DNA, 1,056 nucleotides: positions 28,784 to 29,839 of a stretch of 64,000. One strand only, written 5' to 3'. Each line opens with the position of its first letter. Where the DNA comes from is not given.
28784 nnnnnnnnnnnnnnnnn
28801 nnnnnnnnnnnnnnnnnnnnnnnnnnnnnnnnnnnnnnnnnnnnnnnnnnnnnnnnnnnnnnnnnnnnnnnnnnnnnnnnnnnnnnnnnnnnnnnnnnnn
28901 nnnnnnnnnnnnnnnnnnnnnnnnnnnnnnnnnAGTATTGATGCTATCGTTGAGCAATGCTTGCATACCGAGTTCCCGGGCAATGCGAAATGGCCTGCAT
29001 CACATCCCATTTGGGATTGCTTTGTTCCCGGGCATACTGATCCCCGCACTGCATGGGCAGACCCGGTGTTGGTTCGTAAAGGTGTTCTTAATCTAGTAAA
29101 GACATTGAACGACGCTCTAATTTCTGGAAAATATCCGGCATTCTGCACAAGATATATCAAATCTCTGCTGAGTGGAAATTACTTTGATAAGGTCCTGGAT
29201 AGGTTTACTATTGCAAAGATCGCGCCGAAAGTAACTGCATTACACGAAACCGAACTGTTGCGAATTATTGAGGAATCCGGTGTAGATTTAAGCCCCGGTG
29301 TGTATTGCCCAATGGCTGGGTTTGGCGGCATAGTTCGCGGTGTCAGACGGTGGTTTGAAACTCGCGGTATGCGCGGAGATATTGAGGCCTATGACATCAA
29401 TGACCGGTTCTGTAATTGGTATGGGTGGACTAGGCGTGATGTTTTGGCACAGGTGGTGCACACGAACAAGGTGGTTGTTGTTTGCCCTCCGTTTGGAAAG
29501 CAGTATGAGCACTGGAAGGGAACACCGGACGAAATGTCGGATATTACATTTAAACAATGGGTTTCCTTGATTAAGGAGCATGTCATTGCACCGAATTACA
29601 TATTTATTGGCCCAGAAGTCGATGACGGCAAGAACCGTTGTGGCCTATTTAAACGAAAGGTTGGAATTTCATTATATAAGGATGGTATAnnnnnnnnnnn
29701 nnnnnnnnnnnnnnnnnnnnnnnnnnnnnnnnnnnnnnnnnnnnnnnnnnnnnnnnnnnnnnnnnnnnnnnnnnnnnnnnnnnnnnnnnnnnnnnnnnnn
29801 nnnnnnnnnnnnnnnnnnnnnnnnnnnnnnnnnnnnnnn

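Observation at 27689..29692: Low-GC zinc-finger / methyltransferase-like gene inserted between nrdD and nrdG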

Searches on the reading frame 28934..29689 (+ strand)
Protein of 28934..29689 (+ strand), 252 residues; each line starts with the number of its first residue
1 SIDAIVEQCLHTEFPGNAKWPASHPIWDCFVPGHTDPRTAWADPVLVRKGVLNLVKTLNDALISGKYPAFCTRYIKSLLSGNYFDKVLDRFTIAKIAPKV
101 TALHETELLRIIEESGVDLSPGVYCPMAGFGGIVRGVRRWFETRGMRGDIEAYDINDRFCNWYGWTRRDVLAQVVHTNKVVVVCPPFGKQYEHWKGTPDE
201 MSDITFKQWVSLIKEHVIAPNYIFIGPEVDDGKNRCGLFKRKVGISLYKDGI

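Call 31: search_solved_structures(query=A2, max_evalue=10, show_alignments=3)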
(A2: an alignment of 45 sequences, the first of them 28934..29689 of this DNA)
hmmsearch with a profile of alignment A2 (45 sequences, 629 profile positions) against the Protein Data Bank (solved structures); distinct sequences matched with E-value up to 10: 25.
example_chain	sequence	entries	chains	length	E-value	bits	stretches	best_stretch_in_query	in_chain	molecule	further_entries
1m0d_A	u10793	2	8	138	0.00077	21.8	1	256-317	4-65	Endodeoxyribonuclease I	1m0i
2pfj_A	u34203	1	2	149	0.0024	20.2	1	255-317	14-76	Endodeoxyribonuclease 1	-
1fzr_A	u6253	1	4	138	0.0061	18.8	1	256-317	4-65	ENDONUCLEASE I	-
6p66_B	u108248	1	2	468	0.011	18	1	251-323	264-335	DNA endonuclease Bax1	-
8gy8_A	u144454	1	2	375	0.012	17.8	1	247-326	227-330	Putative translation initiation factor (IF-2 homolog)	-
2kmk_A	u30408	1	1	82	0.04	16.1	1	77-128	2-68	Zinc finger protein Gfi-1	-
3cae_A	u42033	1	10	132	0.064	15.5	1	261-317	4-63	Endonuclease I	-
9jzt_A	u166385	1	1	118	0.072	15.3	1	3-97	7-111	Zinc finger and BTB domain-containing protein 20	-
2yt9_A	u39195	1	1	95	0.13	14.5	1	4-101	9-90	zinc finger-containing protein 1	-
3h5k_A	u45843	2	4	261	0.13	14.4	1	204-311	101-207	Ribosome-inactivating protein PD-L1/PD-L2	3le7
6p4w_B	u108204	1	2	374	0.14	14.4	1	239-330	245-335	Endonuclease Bax1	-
6p4f_B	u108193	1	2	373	0.15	14.3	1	239-330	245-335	Endonuclease Bax1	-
4ap4_A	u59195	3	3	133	0.34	13.1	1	75-164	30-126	E3 UBIQUITIN LIGASE RNF4 | E3 UBIQUITIN-PROTEIN LIGASE RNF4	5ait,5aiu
2q8w_A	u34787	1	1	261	0.53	12.5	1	225-311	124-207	POKEWEED ANTIVIRAL PROTEIN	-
9kh2_A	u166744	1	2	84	0.54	12.4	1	3-97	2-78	Zinc finger and BTB domain-containing protein 20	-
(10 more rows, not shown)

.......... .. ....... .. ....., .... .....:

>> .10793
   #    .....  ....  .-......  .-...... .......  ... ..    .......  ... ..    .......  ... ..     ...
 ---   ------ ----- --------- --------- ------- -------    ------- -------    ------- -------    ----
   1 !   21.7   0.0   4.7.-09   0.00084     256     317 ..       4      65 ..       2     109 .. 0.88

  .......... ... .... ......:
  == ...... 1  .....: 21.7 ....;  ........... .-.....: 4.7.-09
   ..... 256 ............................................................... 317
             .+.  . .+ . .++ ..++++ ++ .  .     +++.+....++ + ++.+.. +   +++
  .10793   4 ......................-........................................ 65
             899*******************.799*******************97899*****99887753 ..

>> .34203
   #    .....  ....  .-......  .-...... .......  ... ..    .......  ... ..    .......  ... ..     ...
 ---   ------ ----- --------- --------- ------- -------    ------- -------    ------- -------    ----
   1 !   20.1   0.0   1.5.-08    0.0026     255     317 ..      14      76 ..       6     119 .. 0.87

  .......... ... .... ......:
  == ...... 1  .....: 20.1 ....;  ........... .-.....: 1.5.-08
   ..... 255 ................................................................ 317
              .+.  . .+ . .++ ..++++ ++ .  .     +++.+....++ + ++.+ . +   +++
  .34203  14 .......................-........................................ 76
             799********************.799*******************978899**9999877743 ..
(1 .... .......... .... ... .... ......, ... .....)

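Call 39: predict_structure(alignment_id=A2)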
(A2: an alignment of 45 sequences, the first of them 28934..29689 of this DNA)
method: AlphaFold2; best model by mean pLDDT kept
length: 252 residues; sequences in the alignment: 45
mean_pLDDT: 89.9   pTM: 0.83
mean pLDDT of the five models: 89.9, 89.7, 89.6, 88.2, 86.2
residues with pLDDT >= 90: 185; 70-90: 46; 50-70: 13; < 50: 8
segments of 3 or more residues with pLDDT < 50: 233-240
pLDDT, mean of each block of 10 residues (from residue 1): 97 95 93 92 98 98 96 96 96 92 89 96 94 95 97 94 95 96 83 77 83 97 84 46 73 61
secondary structure, 60 per line:
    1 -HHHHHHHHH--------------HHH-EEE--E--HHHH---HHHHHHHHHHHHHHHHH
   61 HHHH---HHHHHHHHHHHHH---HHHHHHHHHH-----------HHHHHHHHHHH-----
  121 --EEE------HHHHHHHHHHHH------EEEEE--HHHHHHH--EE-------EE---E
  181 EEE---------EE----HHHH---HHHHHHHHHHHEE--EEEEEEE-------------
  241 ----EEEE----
elements in order: H2-10 E29-31 H37-40 H44-64 H68-80 H84-93 H105-115 E123-125 H132-143 E150-154 H157-163 E180-183 H199-202 H206-216 E221-227 E245-248

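Call 42: fold_search(model_id=the predicted structure, library=pdb)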
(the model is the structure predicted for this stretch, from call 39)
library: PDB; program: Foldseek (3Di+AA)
matches with E <= 10: 1277; with E <= 0.001: 1
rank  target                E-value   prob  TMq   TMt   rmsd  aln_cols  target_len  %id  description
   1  9e72_B                7.3e-04  1.00  0.32  0.31   5.3       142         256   13  HvrF methyltransferase with SAH and pantaphos (released 2026-03-18)
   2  3ufb                  1.2e-03  0.97  0.34  0.20  12.9       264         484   16  Crystal structure of a modification subunit of a putative type I restriction enzyme from Vibrio vulnificus YJ016 (released 2012-11-07)
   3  7eew_A                1.6e-03  1.00  0.35  0.16   4.9       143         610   12  Crystal structure of the intact MTase from Vibrio vulnificus YJ016 in complex with the DNA-mimicking Ocr protein and t (released 2022-03-23)
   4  7v2q_W                1.7e-03  1.00  0.33  0.33   3.6       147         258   17  T.thermophilus 30S ribosome with KsgA, class K6 (released 2022-04-06)
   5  6cn0_B                2.4e-03  0.91  0.33  0.31  16.2       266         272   10  2.95 Angstrom Crystal Structure of 16S rRNA Methylase from Proteus mirabilis (released 2018-03-21)
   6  7qw5_A                2.5e-03  1.00  0.36  0.18   4.6       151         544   10  Adenine-specific DNA methyltransferase M.BseCI complexed with AdoHcy and cognate unmethylated DNA duplex (released 2023-01-25)
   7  9fce_B                3.0e-03  1.00  0.31  0.36   4.2       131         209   14  BelI in complex with SAM from Streptomyces sp. UCK14 (released 2024-08-21)
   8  7qw7_A                3.2e-03  1.00  0.35  0.18   4.9       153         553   10  Adenine-specific DNA methyltransferase M.BseCI complexed with AdoHcy and cognate fully methylated DNA duplex (released 2023-01-25)
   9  7qw6_A                3.2e-03  1.00  0.34  0.17   5.1       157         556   10  Adenine-specific DNA methyltransferase M.BseCI complexed with AdoHcy and cognate hemimethylated DNA duplex (released 2023-01-25)
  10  2f8l                  3.2e-03  0.99  0.36  0.29  10.9       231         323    9  Crystal structure of a putative class i s-adenosylmethionine-dependent methyltransferase (lmo1582) from listeria monocyt (released 2006-01-17)
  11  3mb5                  3.4e-03  1.00  0.33  0.32   4.1       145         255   14  Crystal structure of P. abyssi tRNA m1A58 methyltransferase in complex with S-adenosyl-L-methionine (released 2010-05-12)
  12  7qw8_B                4.1e-03  1.00  0.33  0.17   6.4       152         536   10  Adenine-specific DNA methyltransferase M.BseCI (released 2023-01-25)
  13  2y7c_B                4.4e-03  1.00  0.36  0.19   4.4       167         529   12  Atomic model of the Ocr-bound methylase complex from the Type I restriction-modification enzyme EcoKI (M2S1). Based on (released 2011-02-09)
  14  6ifv_A                4.7e-03  1.00  0.32  0.39   3.8       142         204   17  C-terminal truncated KsgA from Bacillus subtilis 168 (released 2019-01-30)
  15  4iv0_A                4.7e-03  0.99  0.35  0.33   8.2       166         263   10  Crystal structure of N-methyl transferase from Plasmodium vivax complexed with S-adenosyl methionine and phosphate (released 2014-02-19)
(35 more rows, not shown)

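Call 55: search_protein_representatives(protein=window:28934-29689:+)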
Query: 252 residues. Proteins with E-value up to 0.001 (for the whole library): 67; up to 1e-10: 47; up to 1e-30: 37. The best 67 are listed.
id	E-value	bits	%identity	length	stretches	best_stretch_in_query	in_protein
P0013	1.4e-106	372.1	61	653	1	5-250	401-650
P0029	2.5e-105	368.0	62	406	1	4-248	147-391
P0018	1.3e-102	359.1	65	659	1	2-250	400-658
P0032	5.3e-95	334.1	60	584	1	3-250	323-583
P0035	2.4e-84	299.2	56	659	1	3-249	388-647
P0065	2.3e-83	296.0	52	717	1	6-250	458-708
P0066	4.2e-81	288.6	54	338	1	7-246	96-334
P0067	2.3e-76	273.0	53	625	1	2-250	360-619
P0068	3.4e-74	265.9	51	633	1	5-250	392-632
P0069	1.7e-73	263.6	50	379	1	3-249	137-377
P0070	2.0e-73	263.4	51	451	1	5-250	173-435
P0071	3.2e-73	262.7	52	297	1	4-231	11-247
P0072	4.0e-73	262.4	51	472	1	5-249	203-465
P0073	7.9e-72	258.2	53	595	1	3-250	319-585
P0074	1.0e-70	254.5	50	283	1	6-249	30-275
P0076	2.5e-69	250.0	46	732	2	7-249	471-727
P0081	3.5e-64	233.1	48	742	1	2-250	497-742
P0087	1.3e-60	221.4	46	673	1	5-249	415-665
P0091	1.9e-56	207.7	44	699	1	5-249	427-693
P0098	6.7e-21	91.1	34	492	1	28-246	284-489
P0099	8.2e-20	87.6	35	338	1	16-227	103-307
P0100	1.9e-18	83.1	32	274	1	28-226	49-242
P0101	2.6e-17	79.4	36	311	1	13-241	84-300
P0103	4.9e-12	62.0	35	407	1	28-196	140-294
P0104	2.0e-11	60.1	33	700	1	25-232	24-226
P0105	9.8e-11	57.8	34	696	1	4-231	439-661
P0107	1.8e-09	53.7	34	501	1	13-235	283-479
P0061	1.0e-08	51.2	36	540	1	15-231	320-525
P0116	1.2e-05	41.1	34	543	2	85-234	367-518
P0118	3.2e-05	39.7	30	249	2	87-232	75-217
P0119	3.7e-05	39.5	29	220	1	58-226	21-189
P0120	1.4e-04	37.6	31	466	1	85-234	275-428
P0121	1.8e-04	37.3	27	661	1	50-229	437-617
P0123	8.7e-04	35.0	27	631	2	87-231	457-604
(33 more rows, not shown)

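Call 57: search_protein_families(library=pfam, alignment_id=A3, max_evalue=0.01)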
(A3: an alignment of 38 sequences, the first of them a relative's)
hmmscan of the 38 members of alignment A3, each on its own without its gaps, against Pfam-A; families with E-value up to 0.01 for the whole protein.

A. member 1, P0065 (717 aa): 1 family
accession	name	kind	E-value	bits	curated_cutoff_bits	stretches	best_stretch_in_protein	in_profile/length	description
PF24308.1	DUF7487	-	3.6e-19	70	27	1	194-299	5-122/220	Family of unknown function (DUF7487)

B. families by the number of members that match (of 38 scanned): 26 families (the first 25 are shown)
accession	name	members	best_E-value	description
PF24308.1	DUF7487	14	3e-72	Family of unknown function (DUF7487)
PF01555.25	N6_N4_Mtase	5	2.1e-10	DNA methylase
PF07460.16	NUMOD3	2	6.1e-07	NUMOD3 motif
PF09445.16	Methyltransf_15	2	0.00094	RNA cap guanine-N2 methyltransferase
PF13847.12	Methyltransf_31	2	0.0011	Methyltransferase domain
PF13426.13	PAS_9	1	1.3e-118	PAS domain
PF08447.18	PAS_3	1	2.1e-89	PAS fold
PF00989.32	PAS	1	4.7e-85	PAS fold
PF13188.13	PAS_8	1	5.3e-64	PAS domain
PF08448.16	PAS_4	1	3.6e-58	PAS fold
PF02518.31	HATPase_c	1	2.1e-18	Histidine kinase-, DNA gyrase B-, and HSP90-like ATPase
PF00072.30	Response_reg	1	7e-17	Response regulator receiver domain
PF24990.1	PAS_13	1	2.3e-12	ERT1/acuK family PAS domain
PF00512.31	HisKA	1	6.7e-08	His Kinase A (phospho-acceptor) domain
PF18095.7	PAS_12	1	3e-07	UPF0242 C-terminal PAS-like domain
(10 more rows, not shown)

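Call 58: search_protein_families(library=pfam, proteins=[P0098, P0099, P0100, P0101, P0103, P0104, P0105, P0107, P0116, P0120], max_evalue=0.01)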
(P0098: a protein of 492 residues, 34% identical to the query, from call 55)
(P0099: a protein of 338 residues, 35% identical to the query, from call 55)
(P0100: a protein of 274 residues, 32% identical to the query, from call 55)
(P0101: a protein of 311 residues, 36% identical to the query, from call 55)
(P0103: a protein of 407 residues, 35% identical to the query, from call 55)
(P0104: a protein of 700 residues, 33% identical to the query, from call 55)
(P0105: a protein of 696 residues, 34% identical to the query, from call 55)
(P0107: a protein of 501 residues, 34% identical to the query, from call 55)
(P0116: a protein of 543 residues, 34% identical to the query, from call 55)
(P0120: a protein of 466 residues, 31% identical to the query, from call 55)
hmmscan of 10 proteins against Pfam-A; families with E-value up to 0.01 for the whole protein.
P0098 (492 aa): 2 families
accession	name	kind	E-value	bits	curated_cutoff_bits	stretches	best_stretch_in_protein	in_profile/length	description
PF24308.1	DUF7487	-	2.3e-05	24.8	27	1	49-122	32-109/220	Family of unknown function (DUF7487)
PF25412.1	zf-C2H2_ZNF592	-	0.0034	17.6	27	1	12-27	1-16/45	ZNF592-like C2H2 zinc finger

P0099 (338 aa): 0 families

P0100 (274 aa): 1 family
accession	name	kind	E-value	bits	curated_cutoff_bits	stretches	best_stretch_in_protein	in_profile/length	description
PF24044.1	DUF7353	-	0.0019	18.3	27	1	69-113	11-53/60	Domain of unknown function (DUF7353)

P0101 (311 aa): 0 families

P0103 (407 aa): 0 families

P0104 (700 aa): 0 families

P0105 (696 aa): 0 families

P0107 (501 aa): 2 families
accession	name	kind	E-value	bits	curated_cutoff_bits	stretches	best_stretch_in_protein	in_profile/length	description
PF07460.16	NUMOD3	-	6.1e-07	29.7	20.4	1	108-139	6-37/37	NUMOD3 motif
PF01555.25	N6_N4_Mtase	-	6.5e-05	23.4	26.7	1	358-406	164-213/221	DNA methylase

P0116 (543 aa): 3 families
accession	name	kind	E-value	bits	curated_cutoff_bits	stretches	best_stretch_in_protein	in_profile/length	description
PF24308.1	DUF7487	-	1.5e-11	45.1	27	2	56-119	23-94/220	Family of unknown function (DUF7487)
PF01555.25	N6_N4_Mtase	-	2.7e-07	31.2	26.7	1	233-440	61-221/221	DNA methylase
PF13847.12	Methyltransf_31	-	0.0011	19.1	27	1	423-461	29-68/145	Methyltransferase domain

P0120 (466 aa): 0 families

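Call 59: search_protein_families(library=pfam, proteins=[P0118, P0119, P0121, P0123, P0076, P0081, P0091, P0087, P0065], max_evalue=0.01)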
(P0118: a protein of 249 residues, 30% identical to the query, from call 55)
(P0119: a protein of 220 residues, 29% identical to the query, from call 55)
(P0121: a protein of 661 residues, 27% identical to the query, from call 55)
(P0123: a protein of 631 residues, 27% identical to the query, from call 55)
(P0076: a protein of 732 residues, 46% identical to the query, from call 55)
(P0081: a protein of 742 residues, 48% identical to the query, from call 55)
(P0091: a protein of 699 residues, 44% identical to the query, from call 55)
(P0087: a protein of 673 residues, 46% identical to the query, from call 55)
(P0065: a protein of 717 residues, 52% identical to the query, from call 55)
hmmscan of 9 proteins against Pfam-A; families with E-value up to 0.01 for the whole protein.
P0118 (249 aa): 1 family
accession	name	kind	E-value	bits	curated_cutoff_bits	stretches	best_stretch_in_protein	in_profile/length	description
PF01555.25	N6_N4_Mtase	-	2.1e-10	41.3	26.7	1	25-144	92-219/221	DNA methylase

P0119 (220 aa): 2 families
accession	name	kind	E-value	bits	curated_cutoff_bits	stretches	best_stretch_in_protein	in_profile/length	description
PF01555.25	N6_N4_Mtase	-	2.1e-06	28.3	26.7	1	70-120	169-219/221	DNA methylase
PF13847.12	Methyltransf_31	-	0.0062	16.7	27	0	84-143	5-67/145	Methyltransferase domain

P0121 (661 aa): 2 families
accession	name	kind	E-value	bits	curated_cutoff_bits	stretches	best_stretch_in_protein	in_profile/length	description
PF01555.25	N6_N4_Mtase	-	5.2e-06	27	26.7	1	366-544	94-219/221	DNA methylase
PF09445.16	Methyltransf_15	-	0.00098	19.2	22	1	508-560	2-54/165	RNA cap guanine-N2 methyltransferase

P0123 (631 aa): 1 family
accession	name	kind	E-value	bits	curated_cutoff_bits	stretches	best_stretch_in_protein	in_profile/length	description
PF09445.16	Methyltransf_15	-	0.00094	19.2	22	1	490-578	2-97/165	RNA cap guanine-N2 methyltransferase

P0076 (732 aa): 1 family
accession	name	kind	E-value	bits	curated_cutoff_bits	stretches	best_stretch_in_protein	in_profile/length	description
PF24308.1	DUF7487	-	1.8e-16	61.2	27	3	111-199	4-98/220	Family of unknown function (DUF7487)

P0081 (742 aa): 2 families
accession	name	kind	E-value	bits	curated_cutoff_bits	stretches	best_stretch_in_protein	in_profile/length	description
PF24308.1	DUF7487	-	3e-72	243.5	27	3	136-253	1-118/220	Family of unknown function (DUF7487)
PF22103.2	ElaD_SseL-like_N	-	0.00079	20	27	0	199-238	49-88/108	ElaD/SseL N-terminal domain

P0091 (699 aa): 0 families

P0087 (673 aa): 1 family
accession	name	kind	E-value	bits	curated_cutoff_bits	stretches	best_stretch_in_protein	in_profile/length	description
PF24308.1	DUF7487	-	2.3e-31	109.8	27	2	148-271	2-125/220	Family of unknown function (DUF7487)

P0065 (717 aa): 1 family
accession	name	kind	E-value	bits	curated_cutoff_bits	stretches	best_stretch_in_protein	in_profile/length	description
PF24308.1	DUF7487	-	3.6e-19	70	27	1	194-299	5-122/220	Family of unknown function (DUF7487)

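Call 76: fold_search(model_id=the predicted structure, library=viral)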
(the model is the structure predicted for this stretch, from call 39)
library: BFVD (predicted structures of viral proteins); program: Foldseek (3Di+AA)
matches with E <= 10: 638; with E <= 0.001: 7
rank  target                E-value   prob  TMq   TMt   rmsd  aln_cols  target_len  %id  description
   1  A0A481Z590            1.5e-04  1.00  0.35  0.22   8.4       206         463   14  site-specific DNA-methyltransferase (cytosine-N(4)-specific) [Pithovirus LCPAC201]
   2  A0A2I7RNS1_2          1.6e-04  0.99  0.35  0.10  20.7       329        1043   13  (no name in the UniProt tables at hand)
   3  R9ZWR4                2.4e-04  1.00  0.37  0.15  13.9       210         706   16  DNA methylase [Cellulophaga phage phi17:2]
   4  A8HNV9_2              3.9e-04  1.00  0.34  0.07   3.8       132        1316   14  (no name in the UniProt tables at hand)
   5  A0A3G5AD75            3.9e-04  1.00  0.52  0.21   4.5       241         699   10  Glutathione synthase [Satyrvirus sp.]
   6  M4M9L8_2              6.0e-04  0.98  0.36  0.10  20.4       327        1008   10  (no name in the UniProt tables at hand)
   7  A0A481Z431            6.4e-04  1.00  0.49  0.29   6.0       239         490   11  Type I restriction-modification system methyltransferase [Pithovirus LCPAC104]
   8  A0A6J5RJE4            1.5e-03  0.99  0.34  0.08  18.1       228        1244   13  AdoMet_MTases domain containing protein [uncultured Caudovirales phage]
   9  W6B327                1.8e-03  1.00  0.35  0.41   3.3       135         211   20  (no name in the UniProt tables at hand)
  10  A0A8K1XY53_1          1.9e-03  0.98  0.33  0.08  10.9       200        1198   12  (no name in the UniProt tables at hand)
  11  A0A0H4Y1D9            2.3e-03  1.00  0.41  0.26   4.7       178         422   13  Uncharacterized protein [Salmon gill poxvirus]
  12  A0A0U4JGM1            3.2e-03  1.00  0.37  0.30   3.8       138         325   12  (no name in the UniProt tables at hand)
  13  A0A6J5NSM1            3.2e-03  1.00  0.31  0.46   4.1       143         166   15  Uncharacterized protein [uncultured Caudovirales phage]
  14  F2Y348                3.4e-03  0.99  0.34  0.35   8.8       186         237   15  (no name in the UniProt tables at hand)
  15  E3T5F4                3.4e-03  0.99  0.31  0.12   6.9       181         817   15  site-specific DNA-methyltransferase (adenine-specific) [Cafeteria roenbergensis virus (strain BV-PW1)]
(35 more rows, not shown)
